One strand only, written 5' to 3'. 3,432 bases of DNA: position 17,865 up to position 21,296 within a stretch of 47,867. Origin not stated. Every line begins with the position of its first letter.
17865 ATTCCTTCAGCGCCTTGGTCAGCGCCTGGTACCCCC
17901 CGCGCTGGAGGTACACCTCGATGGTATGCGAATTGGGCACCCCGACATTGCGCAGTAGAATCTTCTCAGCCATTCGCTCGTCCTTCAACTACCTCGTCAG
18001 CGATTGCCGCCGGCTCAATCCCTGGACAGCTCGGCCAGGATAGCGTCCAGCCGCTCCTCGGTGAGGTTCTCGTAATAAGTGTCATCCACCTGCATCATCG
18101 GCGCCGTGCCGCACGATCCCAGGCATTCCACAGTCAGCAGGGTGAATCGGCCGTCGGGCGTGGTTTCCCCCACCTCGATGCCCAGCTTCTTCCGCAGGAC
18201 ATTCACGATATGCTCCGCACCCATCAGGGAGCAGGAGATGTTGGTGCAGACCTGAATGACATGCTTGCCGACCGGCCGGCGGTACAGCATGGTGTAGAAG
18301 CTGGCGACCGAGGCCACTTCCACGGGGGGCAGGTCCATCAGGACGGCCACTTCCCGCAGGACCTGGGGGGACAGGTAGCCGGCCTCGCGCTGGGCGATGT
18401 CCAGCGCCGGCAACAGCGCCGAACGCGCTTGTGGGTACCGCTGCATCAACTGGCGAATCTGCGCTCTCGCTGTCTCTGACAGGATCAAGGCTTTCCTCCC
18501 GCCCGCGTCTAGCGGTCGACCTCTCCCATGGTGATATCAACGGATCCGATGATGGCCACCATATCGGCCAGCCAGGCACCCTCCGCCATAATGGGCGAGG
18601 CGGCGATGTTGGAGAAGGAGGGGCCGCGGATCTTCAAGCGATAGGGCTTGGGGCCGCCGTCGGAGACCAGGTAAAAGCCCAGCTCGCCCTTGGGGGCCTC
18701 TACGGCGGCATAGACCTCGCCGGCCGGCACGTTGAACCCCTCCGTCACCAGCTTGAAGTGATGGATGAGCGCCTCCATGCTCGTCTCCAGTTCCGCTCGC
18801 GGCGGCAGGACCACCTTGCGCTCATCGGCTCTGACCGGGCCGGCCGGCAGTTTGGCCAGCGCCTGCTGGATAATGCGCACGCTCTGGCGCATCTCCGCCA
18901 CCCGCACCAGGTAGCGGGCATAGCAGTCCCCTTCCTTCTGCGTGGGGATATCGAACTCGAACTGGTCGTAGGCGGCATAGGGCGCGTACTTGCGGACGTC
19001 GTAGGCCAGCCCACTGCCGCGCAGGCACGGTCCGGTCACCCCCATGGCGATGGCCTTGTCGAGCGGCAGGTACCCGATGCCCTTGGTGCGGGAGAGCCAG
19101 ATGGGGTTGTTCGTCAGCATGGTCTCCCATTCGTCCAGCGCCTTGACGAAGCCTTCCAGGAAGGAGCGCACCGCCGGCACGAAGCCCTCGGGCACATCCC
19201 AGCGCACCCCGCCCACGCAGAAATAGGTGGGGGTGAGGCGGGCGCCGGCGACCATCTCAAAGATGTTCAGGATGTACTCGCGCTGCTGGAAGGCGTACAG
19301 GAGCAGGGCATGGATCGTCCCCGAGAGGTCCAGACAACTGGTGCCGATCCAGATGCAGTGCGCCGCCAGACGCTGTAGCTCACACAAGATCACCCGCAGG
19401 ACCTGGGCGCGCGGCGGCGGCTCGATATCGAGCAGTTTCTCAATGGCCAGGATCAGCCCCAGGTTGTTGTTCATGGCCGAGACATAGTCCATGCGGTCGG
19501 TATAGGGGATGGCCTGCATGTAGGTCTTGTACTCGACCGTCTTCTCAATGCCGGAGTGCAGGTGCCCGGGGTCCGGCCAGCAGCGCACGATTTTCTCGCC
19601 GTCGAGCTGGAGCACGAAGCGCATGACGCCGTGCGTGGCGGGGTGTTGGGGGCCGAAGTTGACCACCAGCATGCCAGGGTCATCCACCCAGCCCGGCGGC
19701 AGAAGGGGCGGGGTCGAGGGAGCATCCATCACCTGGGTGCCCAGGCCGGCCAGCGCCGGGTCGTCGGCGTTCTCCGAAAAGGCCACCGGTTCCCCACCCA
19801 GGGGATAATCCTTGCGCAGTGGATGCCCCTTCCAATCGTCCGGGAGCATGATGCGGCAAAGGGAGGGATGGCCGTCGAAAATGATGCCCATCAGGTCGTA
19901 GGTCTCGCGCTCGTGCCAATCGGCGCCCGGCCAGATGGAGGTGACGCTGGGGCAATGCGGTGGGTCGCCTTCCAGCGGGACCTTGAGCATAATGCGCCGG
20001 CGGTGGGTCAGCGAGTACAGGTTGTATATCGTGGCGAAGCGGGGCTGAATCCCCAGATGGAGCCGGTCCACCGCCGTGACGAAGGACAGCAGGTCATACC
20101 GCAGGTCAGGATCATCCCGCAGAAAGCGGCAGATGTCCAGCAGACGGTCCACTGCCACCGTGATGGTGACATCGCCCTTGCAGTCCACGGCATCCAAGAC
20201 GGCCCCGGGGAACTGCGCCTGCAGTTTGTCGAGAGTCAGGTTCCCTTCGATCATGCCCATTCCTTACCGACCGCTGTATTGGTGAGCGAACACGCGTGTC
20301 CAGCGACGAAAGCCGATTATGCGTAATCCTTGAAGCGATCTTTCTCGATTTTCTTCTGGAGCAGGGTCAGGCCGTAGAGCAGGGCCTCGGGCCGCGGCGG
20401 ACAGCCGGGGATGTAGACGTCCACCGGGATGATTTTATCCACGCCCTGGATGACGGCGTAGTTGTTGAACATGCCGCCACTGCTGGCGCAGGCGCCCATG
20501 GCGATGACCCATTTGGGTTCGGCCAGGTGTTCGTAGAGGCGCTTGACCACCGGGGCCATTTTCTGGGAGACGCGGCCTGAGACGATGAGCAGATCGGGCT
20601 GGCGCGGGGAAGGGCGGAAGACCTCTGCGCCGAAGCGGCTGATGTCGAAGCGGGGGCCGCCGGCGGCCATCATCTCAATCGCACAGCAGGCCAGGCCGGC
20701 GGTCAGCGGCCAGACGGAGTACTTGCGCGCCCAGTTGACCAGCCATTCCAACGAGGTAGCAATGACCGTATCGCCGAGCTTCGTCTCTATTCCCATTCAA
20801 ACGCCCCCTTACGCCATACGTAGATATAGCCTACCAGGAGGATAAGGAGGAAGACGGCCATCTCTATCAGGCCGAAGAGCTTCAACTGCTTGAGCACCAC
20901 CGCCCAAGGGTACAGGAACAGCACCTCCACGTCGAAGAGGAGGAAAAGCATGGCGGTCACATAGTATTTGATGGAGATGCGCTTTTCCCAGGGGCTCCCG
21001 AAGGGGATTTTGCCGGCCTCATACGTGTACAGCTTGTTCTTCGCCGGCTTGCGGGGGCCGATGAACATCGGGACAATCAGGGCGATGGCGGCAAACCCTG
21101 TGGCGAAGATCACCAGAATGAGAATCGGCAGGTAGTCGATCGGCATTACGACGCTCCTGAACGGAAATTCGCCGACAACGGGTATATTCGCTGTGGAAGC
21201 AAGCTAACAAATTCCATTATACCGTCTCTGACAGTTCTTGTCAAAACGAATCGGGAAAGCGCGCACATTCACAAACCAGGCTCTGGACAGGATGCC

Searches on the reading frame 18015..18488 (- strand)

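Call 33: search_protein_families(library=pfam, proteins=[window:18015-18488:-], max_evalue=0.00001)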
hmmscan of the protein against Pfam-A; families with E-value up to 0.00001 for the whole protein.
window:18015-18488:- (157 aa): 1 family
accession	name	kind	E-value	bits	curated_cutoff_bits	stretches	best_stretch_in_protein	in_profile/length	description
PF01257.25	2Fe-2S_thioredx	-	4.1e-56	189.3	24.8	1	12-154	2-144/145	Thioredoxin-like [2Fe-2S] ferredoxin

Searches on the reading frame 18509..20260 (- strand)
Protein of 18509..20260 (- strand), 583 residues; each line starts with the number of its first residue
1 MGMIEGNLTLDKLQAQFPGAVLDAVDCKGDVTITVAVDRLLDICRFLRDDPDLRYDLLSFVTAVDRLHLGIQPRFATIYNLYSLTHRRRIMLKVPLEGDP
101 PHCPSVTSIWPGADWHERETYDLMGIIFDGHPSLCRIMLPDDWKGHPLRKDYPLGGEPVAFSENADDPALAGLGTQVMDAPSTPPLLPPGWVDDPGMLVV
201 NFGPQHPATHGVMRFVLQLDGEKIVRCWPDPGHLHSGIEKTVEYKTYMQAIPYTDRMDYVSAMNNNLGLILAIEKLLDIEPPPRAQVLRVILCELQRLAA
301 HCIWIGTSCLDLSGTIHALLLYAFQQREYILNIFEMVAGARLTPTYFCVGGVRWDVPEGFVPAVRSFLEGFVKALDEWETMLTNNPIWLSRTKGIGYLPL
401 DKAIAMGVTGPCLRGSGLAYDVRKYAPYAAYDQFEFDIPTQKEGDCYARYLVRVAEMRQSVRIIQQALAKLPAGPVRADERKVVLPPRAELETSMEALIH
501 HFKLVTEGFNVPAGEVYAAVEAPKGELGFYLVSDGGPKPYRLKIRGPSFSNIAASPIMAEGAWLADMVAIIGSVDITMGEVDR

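Call 33: search_protein_families(library=pfam, proteins=[window:18509-20260:-], max_evalue=0.00001)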
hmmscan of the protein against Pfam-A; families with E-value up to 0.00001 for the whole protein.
window:18509-20260:- (583 aa): 2 families
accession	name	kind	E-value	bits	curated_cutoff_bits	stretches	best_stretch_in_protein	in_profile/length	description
PF00346.24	Complex1_49kDa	-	5.4e-117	390.1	24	1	319-583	7-271/271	Respiratory-chain NADH dehydrogenase, 49 Kd subunit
PF00329.25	Complex1_30kDa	-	4e-45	153.8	22.5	1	33-157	1-123/124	Respiratory-chain NADH dehydrogenase, 30 Kd subunit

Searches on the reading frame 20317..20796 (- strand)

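Call 33: search_protein_families(library=pfam, proteins=[window:20317-20796:-], max_evalue=0.00001)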
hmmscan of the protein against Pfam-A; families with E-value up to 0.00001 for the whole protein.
window:20317-20796:- (159 aa): 1 family
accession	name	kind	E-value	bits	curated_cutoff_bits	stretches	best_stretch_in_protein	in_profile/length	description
PF01058.29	Oxidored_q6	-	1.2e-29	103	27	1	37-144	1-126/128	NADH ubiquinone oxidoreductase, 20 Kd subunit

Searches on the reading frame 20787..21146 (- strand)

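Call 33: search_protein_families(library=pfam, proteins=[window:20787-21146:-], max_evalue=0.00001)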
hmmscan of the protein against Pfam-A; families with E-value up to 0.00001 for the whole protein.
window:20787-21146:- (119 aa): 1 family
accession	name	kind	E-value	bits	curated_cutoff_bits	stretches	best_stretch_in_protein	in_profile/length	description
PF00507.24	Oxidored_q4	-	2.6e-34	117.8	23.3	1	20-118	2-99/99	NADH-ubiquinone/plastoquinone oxidoreductase, chain 3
